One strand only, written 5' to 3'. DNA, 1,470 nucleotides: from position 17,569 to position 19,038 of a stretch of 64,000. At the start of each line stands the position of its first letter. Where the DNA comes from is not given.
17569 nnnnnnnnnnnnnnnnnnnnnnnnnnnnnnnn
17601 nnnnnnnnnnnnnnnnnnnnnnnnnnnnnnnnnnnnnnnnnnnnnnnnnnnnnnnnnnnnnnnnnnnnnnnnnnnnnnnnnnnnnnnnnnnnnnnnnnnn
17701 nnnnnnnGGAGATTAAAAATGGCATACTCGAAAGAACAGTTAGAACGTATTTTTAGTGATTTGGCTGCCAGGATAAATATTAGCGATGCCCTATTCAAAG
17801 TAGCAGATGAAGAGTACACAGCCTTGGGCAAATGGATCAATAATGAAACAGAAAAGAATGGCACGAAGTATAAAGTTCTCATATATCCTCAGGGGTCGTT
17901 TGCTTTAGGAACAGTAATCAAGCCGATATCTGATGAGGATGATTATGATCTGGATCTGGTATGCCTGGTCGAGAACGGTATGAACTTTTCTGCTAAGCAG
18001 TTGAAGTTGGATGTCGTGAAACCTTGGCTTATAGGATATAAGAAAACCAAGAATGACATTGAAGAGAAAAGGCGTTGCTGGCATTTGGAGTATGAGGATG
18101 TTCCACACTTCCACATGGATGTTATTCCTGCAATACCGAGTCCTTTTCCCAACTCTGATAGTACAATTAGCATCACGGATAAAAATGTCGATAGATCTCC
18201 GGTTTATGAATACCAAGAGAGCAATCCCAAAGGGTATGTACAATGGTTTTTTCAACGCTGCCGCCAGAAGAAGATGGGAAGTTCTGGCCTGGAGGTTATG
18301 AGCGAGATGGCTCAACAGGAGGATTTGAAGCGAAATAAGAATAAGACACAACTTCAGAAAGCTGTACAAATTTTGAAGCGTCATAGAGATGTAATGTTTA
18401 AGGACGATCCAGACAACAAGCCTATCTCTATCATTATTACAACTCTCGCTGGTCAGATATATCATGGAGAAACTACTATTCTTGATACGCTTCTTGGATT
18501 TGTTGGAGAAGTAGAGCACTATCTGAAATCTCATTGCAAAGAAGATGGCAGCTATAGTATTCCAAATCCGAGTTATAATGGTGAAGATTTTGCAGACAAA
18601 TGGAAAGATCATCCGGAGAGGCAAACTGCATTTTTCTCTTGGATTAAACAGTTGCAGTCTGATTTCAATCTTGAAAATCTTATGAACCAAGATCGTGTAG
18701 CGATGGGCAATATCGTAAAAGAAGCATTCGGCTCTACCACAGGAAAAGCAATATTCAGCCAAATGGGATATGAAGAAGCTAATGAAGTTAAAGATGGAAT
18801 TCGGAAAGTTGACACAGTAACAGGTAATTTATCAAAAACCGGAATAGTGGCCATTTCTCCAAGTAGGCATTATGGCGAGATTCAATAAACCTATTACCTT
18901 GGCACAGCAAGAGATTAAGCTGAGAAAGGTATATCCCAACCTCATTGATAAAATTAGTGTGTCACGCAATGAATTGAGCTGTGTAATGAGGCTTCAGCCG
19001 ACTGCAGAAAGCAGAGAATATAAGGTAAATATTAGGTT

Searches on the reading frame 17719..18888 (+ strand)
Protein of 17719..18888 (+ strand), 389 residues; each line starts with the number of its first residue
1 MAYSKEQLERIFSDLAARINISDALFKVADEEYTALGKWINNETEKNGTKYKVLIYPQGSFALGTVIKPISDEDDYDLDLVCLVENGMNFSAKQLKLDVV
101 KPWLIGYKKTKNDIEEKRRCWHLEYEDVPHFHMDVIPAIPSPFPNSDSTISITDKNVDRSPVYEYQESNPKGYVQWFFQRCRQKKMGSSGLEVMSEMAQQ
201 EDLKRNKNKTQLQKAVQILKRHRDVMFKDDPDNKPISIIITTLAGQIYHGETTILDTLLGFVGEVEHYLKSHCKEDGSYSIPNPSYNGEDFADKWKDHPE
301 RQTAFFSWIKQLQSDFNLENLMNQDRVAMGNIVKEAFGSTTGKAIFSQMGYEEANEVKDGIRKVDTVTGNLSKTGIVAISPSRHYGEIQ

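Call 3: search_protein_families(library=pfam, proteins=[window:17719-18888:+], max_evalue=0.1)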
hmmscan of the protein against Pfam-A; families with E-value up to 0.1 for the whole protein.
window:17719-18888:+ (389 aa): 3 families
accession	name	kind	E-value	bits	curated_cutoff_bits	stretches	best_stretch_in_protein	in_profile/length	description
PF18144.7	SMODS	-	3e-13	50.8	26.5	1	9-178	4-161/164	Second Messenger Oligonucleotide or Dinucleotide Synthetase domain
PF21654.3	DncV-like_NTFase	-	1.3e-10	42.5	24.9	1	56-135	4-87/90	Cyclic GMP-AMP synthase DncV-like, nucleotidyltransferase domain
PF23590.1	NOT1_connector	-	0.05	13.5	27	0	75-111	135-171/207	CCR4-NOT transcription complex subunit 1, NOT1_connector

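Call 4: search_protein_families(library=padloc, proteins=[window:17719-18888:+], max_evalue=0.1)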
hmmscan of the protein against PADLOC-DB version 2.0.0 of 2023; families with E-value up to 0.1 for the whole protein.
window:17719-18888:+ (389 aa): 21 families
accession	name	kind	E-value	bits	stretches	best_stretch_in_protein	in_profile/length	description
PDLC00780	Cyclase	-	3.5e-110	366.8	1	5-376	6-376/388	oligonucleotide-cyclase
PDLC00770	Cyclase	-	1.9e-99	331.8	1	2-359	2-371/509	oligonucleotide-cyclase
PDLC00815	Cyclase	-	1e-67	227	1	5-357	9-353/393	oligonucleotide-cyclase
PDLC00816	Cyclase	-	1.3e-63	213.7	1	6-364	12-371/542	oligonucleotide-cyclase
PDLC00800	Cyclase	-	2.1e-45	153.9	1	5-372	14-390/420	oligonucleotide-cyclase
PDLC00811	Cyclase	-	1.2e-35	121.4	1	8-345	51-401/427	oligonucleotide-cyclase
PDLC00797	Cyclase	-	8.8e-34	115.2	1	8-340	13-362/417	oligonucleotide-cyclase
PDLC00798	Cyclase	-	6.7e-32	109.2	2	11-179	6-160/344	oligonucleotide-cyclase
PDLC00817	Cyclase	-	1.3e-30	104.9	1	26-386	40-418/419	oligonucleotide-cyclase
PDLC00813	Cyclase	-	1.5e-27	94.9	1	6-379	8-394/417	oligonucleotide-cyclase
PDLC00793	Cyclase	-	4.8e-23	80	2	15-183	11-165/462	oligonucleotide-cyclase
PDLC00787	Cyclase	-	5.4e-21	73.3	2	15-180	11-164/333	oligonucleotide-cyclase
PDLC00774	Cyclase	-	3.7e-19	67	1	8-339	4-283/316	oligonucleotide-cyclase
PDLC00824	Cyclase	-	1.1e-18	65.3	2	15-183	18-182/466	oligonucleotide-cyclase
PDLC00795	Cyclase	-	3.9e-17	60.4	1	12-339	8-314/340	oligonucleotide-cyclase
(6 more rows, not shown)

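Call 5: search_protein_families(library=ncbifam, proteins=[window:17719-18888:+], max_evalue=0.1)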
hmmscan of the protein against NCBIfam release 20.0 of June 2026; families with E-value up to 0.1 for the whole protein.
window:17719-18888:+ (389 aa): 1 family
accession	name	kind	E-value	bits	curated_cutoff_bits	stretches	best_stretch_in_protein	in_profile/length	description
NF041078.1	cGAS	equivalog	2.1e-19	69.9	150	2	164-339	197-336/339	CBASS cGAMP synthase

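Call 31: search_solved_structures(query=window:17719-18888:+, max_evalue=0.001)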
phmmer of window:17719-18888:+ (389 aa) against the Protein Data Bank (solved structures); distinct sequences matched with E-value up to 0.001: 3.
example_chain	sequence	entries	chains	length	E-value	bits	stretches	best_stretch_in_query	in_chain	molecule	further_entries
9woo_A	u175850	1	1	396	1.4e-51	178.5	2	149-318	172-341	Cyclic GMP-AMP synthase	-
8hsb_A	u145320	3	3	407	6.3e-26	94.1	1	5-378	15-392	CdnG | SmCdnG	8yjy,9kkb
7ljn_A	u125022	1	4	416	6.4e-16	61.2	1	7-312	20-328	CD-NTase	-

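Call 33: search_dna_similar(query=window:17719-18888:+, collection=plasmids, mode=protein, max_rows=25)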
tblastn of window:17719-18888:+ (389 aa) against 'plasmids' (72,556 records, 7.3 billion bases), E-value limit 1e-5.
Records with a match: 146; places in all: 155; records where one place covers at least 80% of the query: 115.
Best place of each record, by identity: <60% 146.
By first word of the organism name: Klebsiella 23; Lactiplantibacillus 14; Pseudomonas 9; Phaeobacter 7; Agrobacterium 7; Cereibacter 6; Rhodococcus 5; Sinorhizobium 5; Ligilactobacillus 4; Bacillus 4; and 49 more.
By predicted mobility (MOB-suite, as given by PLSDB): conjugative 64; non-mobilizable 55; mobilizable 27.
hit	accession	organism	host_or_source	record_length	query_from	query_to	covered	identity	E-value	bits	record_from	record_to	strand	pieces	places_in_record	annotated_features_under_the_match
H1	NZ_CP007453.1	Peptoclostridium acidaminophilum DSM 3953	black mud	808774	6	345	87%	39.9%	4e-66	234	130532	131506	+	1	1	nucleotidyltransferase | HNH endonuclease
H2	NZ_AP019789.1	Methylomagnum ishizawai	-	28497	4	379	97%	33.9%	1e-58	213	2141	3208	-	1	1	nucleotidyltransferase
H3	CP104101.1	Phaeobacter sp. G2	cell culture,Emiliania huxleyi RCC1216 ...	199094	8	338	85%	36.5%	4e-58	211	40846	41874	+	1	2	nucleotidyltransferase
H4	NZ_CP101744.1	Comamonas sp. C11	mixed culture,wastewater treatment plant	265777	15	344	85%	36.6%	4e-54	199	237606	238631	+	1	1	nucleotidyltransferase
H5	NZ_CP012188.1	Lacticaseibacillus paracasei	cell culture,Koumiss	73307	5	350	89%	34.1%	9e-44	169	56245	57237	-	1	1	cyclic GMP-AMP synthase DncV-like nucleotidyltransferase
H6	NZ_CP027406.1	Roseobacter denitrificans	Environment,seaweed, Enteromorpha linza ...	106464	6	317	80%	37.8%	4e-59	214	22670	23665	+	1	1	nucleotidyltransferase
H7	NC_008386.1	Roseobacter denitrificans OCh 114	-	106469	6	317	80%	37.8%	4e-59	214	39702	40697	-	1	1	nucleotidyltransferase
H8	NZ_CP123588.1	Alisedimentitalea scapharcae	Anadara broughtonii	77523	5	383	97%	31.1%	1e-39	157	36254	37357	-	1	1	nucleotidyltransferase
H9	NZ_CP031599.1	Roseovarius indicus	pure culture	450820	5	383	97%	31.1%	2e-39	157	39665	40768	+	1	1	nucleotidyltransferase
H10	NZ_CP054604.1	Pseudosulfitobacter pseudonitzschiae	surface sea water,shallow sea, symbosis ...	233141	5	383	97%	31.1%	3e-39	156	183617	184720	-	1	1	nucleotidyltransferase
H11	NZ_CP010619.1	Phaeobacter inhibens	cell culture,cleaning system aquaculture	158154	5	383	97%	31.1%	4e-39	156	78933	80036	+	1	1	nucleotidyltransferase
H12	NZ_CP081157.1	Jannaschia sp. M317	-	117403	7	338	85%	35.3%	2e-56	206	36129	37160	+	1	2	nucleotidyltransferase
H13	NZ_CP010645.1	Phaeobacter piscinae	cell culture,fish aquaculture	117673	8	338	85%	35.4%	3e-56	206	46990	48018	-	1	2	nucleotidyltransferase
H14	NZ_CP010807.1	Phaeobacter piscinae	cell culture,cleaning system aquaculture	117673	8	338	85%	35.4%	3e-56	206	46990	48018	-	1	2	nucleotidyltransferase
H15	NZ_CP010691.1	Phaeobacter piscinae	cell culture,fish aquaculture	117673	8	338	85%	35.4%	3e-56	206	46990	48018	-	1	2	nucleotidyltransferase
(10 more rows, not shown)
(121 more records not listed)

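Call 34: get_annotated_region(hit=H1, flank=4000)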
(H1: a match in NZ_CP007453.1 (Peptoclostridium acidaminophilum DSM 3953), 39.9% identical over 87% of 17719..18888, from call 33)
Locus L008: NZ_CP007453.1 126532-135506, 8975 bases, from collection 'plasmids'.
description: Peptoclostridium acidaminophilum DSM 3953 strain al-2 plasmid EAL2_808p, complete sequence
organism: Peptoclostridium acidaminophilum DSM 3953 (NCBI taxid 1286171)
taxonomy: Bacteria; Bacillota; Clostridia; Peptostreptococcales; Peptoclostridiaceae; Peptoclostridium; Peptoclostridium acidaminophilum; Peptoclostridium acidaminophilum DSM 3953
host: -; source: black mud; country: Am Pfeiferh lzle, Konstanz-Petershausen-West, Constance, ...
typing (MOB-suite, as given by PLSDB): non-mobilizable
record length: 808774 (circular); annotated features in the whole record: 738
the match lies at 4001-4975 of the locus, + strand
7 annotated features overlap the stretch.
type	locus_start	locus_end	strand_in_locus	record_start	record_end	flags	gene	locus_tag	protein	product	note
CDS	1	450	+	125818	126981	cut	-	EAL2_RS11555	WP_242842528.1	ABC transporter permease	-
CDS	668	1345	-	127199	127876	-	-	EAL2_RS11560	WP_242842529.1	Crp/Fnr family transcriptional regulator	GO:0006355 - regulation of DNA-templated transcription [Evidence IEA]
CDS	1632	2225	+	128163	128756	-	-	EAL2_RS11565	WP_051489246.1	DUF6448 family protein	-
CDS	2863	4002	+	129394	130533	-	-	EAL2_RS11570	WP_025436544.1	HNH endonuclease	-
CDS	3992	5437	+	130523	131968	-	-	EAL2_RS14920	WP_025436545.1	nucleotidyltransferase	-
CDS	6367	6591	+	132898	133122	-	-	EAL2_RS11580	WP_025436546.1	helix-turn-helix transcriptional regulator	-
CDS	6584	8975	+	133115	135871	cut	-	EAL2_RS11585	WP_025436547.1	type I restriction-modification system subunit M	GO:0006306 - DNA methylation [Evidence IEA]; GO:0009307 - DNA restriction-modification system [Evidence IEA]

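Call 36: search_protein_families(library=pfam, proteins=[L008:2863-4002:+, L008:3992-5437:+], max_evalue=0.01)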
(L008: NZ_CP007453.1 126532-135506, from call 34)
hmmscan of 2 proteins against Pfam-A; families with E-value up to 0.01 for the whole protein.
L008:2863-4002:+ (379 aa): 2 families
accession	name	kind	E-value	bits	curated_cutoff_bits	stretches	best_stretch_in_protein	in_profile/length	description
PF18145.6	SAVED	-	1.1e-48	165.9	26.2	1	182-372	1-189/190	SMODS-associated and fused to various effectors sensor domain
PF13391.12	HNH_2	-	0.0046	17.2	21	0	37-87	3-60/66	HNH endonuclease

L008:3992-5437:+ (481 aa): 3 families
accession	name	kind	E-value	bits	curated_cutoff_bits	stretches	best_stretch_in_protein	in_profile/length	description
PF18134.7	AGS_C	-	1.5e-28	99.8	26.7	1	356-481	3-129/129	Adenylyl/Guanylyl and SMODS C-terminal sensor domain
PF18144.7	SMODS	-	3.8e-16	60.2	26.5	1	6-167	3-162/164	Second Messenger Oligonucleotide or Dinucleotide Synthetase domain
PF21654.3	DncV-like_NTFase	-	2.2e-13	51.4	24.9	1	48-127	3-87/90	Cyclic GMP-AMP synthase DncV-like, nucleotidyltransferase domain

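Call 37: find_homologous_proteins(query=L008:2863-4002:+, max_evalue=0.00001)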
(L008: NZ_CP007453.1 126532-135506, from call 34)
Query L008:2863-4002:+ (379 aa): 1045 proteins with E <= 0.00001 among 3457 candidates; the best 120 are listed.
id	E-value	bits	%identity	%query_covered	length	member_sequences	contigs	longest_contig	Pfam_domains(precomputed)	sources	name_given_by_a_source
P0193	1.2e-254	862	100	100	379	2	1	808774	PF18145.7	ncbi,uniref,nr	ncbi:hypothetical protein EAL2_808p01340 (plasmid) [Peptoclostridium acidaminophilum DSM 3953]|unire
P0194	1.2e-226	770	89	100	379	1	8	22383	PF18145.7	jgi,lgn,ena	-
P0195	1.1e-223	760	88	100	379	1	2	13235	PF18145.7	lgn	-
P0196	8.1e-211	718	82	100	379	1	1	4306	PF18145.7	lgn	-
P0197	1.8e-208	710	81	99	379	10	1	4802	PF18145.7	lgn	-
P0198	1.8e-207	707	81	99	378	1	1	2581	PF18145.7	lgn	-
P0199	3.2e-206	702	81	99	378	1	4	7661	PF18145.7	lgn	-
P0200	9.6e-206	701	81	99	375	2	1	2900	PF18145.7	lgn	-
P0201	3.6e-205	699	79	99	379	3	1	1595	PF18145.7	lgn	-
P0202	3.8e-204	696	81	99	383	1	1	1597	PF18145.7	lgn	-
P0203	5.0e-202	689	79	99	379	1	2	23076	PF18145.7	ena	-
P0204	1.4e-201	687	78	99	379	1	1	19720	PF18145.7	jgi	-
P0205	1.8e-198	677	75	100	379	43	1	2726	PF18145.7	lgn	-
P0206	4.5e-198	676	77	99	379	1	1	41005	PF18145.7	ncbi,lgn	-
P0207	2.2e-197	673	77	100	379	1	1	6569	PF18145.7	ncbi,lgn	-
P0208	3.0e-197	673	77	99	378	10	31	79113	PF18145.7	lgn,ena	-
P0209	4.0e-197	672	77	99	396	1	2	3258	PF18145.7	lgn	-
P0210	1.5e-196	671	75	99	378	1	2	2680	PF18145.7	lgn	-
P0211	2.2e-196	670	77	99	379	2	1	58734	PF18145.7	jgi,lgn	jgi:hypothetical protein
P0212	1.6e-195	667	74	100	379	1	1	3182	PF18145.7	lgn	-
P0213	2.8e-195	666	75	100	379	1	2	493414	PF18145.7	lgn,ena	-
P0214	4.5e-195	666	76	100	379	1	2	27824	PF18145.7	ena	-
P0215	7.5e-194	662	75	100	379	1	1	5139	PF18145.7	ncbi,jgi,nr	ncbi:MAG: HNH endonuclease [Christensenellaceae bacterium]|jgi:hypothetical protein|nr:HNH endonucle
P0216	1.8e-191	654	73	99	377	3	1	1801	PF18145.7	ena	-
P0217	3.1e-190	650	73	100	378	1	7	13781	PF18145.7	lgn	-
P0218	2.7e-187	640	72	99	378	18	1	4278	PF18145.7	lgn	-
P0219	6.5e-187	639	73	100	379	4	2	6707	PF18145.7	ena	-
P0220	1.0e-186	638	72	99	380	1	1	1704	PF18145.7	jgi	jgi:hypothetical protein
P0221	2.2e-185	634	71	100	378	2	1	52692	PF18145.7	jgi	jgi:hypothetical protein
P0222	4.7e-184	630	71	100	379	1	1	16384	PF18145.7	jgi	jgi:hypothetical protein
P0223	2.9e-183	627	72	99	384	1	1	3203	PF18145.7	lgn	-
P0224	4.7e-183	626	70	100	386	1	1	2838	PF18145.7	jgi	jgi:hypothetical protein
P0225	2.2e-178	611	69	100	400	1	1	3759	PF18145.7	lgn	-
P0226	1.6e-176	605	69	100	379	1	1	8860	PF18145.7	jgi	jgi:hypothetical protein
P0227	2.1e-173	594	66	100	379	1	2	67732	PF18145.7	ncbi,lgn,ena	-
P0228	3.1e-167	574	66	99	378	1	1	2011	PF18145.7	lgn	-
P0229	7.6e-166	570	65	99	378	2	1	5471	PF18145.7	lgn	-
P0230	1.4e-162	559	63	99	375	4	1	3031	PF18145.7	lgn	-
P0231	1.8e-162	558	63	99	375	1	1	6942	PF18145.7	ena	-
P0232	2.0e-148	512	58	99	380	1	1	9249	PF18145.7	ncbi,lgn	-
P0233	5.5e-148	511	59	100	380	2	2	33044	PF18145.7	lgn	-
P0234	9.8e-147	507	57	100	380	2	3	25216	PF18145.7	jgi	-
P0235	1.9e-146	506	72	80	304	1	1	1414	PF18145.7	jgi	-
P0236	1.7e-140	486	57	99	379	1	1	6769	PF18145.7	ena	-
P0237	1.7e-140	486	57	98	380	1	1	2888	PF18145.7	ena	-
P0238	1.3e-138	480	56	99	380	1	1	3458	PF18145.7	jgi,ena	-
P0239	1.1e-133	464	52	99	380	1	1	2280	PF18145.7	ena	-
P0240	4.2e-126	439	76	68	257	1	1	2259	PF18145.7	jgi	jgi:hypothetical protein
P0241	3.9e-124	432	53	98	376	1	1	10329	PF18145.7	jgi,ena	-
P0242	4.8e-120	419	52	100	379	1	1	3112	PF18145.7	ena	-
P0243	1.5e-116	407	72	67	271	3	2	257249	PF18145.7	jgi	jgi:hypothetical protein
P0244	7.5e-113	395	49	99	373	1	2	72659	PF18145.7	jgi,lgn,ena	-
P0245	1.3e-108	381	48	98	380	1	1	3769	PF18145.7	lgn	-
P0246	2.6e-89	318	54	68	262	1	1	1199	PF18145.7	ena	-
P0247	5.8e-85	304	41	98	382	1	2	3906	PF01844.30,PF18145.7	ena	-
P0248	4.3e-83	297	43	98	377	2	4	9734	PF18145.7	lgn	-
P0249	3.2e-82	294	41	94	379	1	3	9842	PF13391.13,PF18145.7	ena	-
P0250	7.1e-82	293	43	98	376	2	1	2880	PF18145.7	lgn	-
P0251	6.6e-80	287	41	99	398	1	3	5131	PF18145.7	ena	-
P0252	2.5e-78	282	42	97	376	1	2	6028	PF13391.13,PF18145.7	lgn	-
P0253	6.0e-78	280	42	98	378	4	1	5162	PF18145.7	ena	-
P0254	6.3e-78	280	40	98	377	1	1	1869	PF18145.7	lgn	-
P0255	2.0e-77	279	41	98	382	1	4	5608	PF18145.7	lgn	-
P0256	3.0e-77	278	42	99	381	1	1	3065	PF18145.7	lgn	-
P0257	1.2e-76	276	41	99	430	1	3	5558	PF18145.7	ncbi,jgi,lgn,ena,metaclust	metaclust:\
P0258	1.7e-76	276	41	97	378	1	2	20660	PF18145.7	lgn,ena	-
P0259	1.8e-76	276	42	95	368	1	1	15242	PF18145.7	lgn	-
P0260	7.5e-76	274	40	97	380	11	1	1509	PF13391.13,PF18145.7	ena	-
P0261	3.2e-75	271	40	97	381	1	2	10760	PF13391.13,PF18145.7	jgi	jgi:hypothetical protein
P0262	6.9e-75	270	41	97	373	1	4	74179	PF18145.7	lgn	-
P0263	1.6e-74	269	41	97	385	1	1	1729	PF18145.7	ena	-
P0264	2.0e-74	269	40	97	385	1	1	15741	PF18145.7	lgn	-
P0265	2.4e-74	269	40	97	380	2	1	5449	PF13391.13,PF18145.7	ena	-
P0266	4.6e-74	268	40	97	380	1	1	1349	PF13391.13,PF18145.7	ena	-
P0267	4.8e-74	268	40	95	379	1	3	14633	PF18145.7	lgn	-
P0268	6.1e-74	267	40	97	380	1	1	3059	PF13391.13,PF18145.7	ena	-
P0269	1.2e-73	266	41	98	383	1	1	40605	PF18145.7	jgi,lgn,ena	-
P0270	1.3e-73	266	40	97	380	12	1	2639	PF13391.13,PF18145.7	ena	-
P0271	1.7e-73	266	40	98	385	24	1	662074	PF18145.7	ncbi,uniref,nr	ncbi:SAVED domain-containing protein [Teredinibacter turnerae]|uniref:SAVED domain-containing protei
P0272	1.7e-73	266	41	97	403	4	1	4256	PF13391.13,PF18145.7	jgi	jgi:hypothetical protein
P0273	2.5e-73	265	41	97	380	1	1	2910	PF18145.7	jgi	-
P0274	4.3e-73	264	40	98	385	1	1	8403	PF18145.7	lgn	-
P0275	5.1e-73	264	38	98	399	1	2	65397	PF18145.7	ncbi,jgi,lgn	-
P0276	5.3e-73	264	41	97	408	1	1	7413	PF18145.7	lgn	-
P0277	6.9e-73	264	41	97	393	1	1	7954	PF13391.13,PF18145.7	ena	-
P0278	7.0e-73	264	43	97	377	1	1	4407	PF18145.7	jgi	jgi:hypothetical protein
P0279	8.1e-73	264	41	97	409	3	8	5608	PF18145.7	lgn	-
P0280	1.2e-72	263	41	97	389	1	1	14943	PF18145.7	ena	-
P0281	1.4e-72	263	41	98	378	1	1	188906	PF18145.7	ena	-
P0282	1.5e-72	263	40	98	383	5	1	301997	PF18145.7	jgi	jgi:hypothetical protein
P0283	2.1e-72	262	40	99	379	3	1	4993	PF18145.7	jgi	-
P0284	2.3e-72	262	39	96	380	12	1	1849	PF13391.13,PF18145.7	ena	-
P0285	2.9e-72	262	39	97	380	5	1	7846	PF18145.7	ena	-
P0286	3.1e-72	262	40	97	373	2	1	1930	PF18145.7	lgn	-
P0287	3.2e-72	262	39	99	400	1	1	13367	PF18145.7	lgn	-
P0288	4.3e-72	261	39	97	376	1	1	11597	PF18145.7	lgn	-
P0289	6.2e-72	261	40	97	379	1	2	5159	PF18145.7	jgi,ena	-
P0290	6.6e-72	261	39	98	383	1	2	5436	PF18145.7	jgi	jgi:predicted metal-binding protein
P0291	6.7e-72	261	40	97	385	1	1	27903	PF18145.7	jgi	jgi:hypothetical protein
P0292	7.6e-72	260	40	97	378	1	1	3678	PF18145.7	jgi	-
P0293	8.5e-72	260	39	97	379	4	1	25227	PF18145.7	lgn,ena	-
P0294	8.8e-72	260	39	99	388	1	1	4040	PF18145.7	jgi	jgi:hypothetical protein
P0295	9.6e-72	260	40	99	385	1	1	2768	PF18145.7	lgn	-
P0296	9.8e-72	260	39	99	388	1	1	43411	PF13391.13,PF18145.7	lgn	-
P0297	1.0e-71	260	39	97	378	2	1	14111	PF13391.13,PF18145.7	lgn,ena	-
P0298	1.2e-71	260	40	97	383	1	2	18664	PF18145.7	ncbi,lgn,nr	ncbi:MAG: SAVED domain-containing protein [Phycisphaerae bacterium]|nr:SAVED domain-containing prote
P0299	1.4e-71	260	39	95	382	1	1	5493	PF18145.7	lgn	-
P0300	1.4e-71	259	40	98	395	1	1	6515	PF18145.7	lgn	-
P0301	1.8e-71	259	41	98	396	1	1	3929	PF18145.7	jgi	jgi:hypothetical protein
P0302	2.6e-71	259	38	99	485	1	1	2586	PF18145.7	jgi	-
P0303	3.0e-71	258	41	98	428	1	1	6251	PF18145.7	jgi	jgi:hypothetical protein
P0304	3.6e-71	258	39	97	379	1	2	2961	PF18145.7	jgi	jgi:hypothetical protein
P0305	5.3e-71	258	39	98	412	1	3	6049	PF18145.7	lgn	-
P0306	5.4e-71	258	40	98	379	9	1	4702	PF18145.7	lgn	-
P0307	7.6e-71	257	39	98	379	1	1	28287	PF18145.7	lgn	-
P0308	7.8e-71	257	40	97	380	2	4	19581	PF13391.13,PF18145.7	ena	-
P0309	9.5e-71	257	40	98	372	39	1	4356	PF18145.7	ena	-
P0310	1.4e-70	256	41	96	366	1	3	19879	PF18145.7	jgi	jgi:hypothetical protein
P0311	1.4e-70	256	42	98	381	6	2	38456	PF13391.13,PF18145.7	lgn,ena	-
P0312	1.7e-70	256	41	96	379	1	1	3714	PF18145.7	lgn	-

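Call 58: search_solved_structures(query=window:17719-18888:+, max_evalue=1e-20, show_alignments=1)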
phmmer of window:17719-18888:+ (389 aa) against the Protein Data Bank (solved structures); distinct sequences matched with E-value up to 1e-20: 2.
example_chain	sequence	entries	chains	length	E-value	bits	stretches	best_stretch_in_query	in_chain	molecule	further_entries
9woo_A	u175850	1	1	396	1.4e-51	178.5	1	149-318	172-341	Cyclic GMP-AMP synthase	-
8hsb_A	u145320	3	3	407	6.3e-26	94.1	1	5-378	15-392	CdnG | SmCdnG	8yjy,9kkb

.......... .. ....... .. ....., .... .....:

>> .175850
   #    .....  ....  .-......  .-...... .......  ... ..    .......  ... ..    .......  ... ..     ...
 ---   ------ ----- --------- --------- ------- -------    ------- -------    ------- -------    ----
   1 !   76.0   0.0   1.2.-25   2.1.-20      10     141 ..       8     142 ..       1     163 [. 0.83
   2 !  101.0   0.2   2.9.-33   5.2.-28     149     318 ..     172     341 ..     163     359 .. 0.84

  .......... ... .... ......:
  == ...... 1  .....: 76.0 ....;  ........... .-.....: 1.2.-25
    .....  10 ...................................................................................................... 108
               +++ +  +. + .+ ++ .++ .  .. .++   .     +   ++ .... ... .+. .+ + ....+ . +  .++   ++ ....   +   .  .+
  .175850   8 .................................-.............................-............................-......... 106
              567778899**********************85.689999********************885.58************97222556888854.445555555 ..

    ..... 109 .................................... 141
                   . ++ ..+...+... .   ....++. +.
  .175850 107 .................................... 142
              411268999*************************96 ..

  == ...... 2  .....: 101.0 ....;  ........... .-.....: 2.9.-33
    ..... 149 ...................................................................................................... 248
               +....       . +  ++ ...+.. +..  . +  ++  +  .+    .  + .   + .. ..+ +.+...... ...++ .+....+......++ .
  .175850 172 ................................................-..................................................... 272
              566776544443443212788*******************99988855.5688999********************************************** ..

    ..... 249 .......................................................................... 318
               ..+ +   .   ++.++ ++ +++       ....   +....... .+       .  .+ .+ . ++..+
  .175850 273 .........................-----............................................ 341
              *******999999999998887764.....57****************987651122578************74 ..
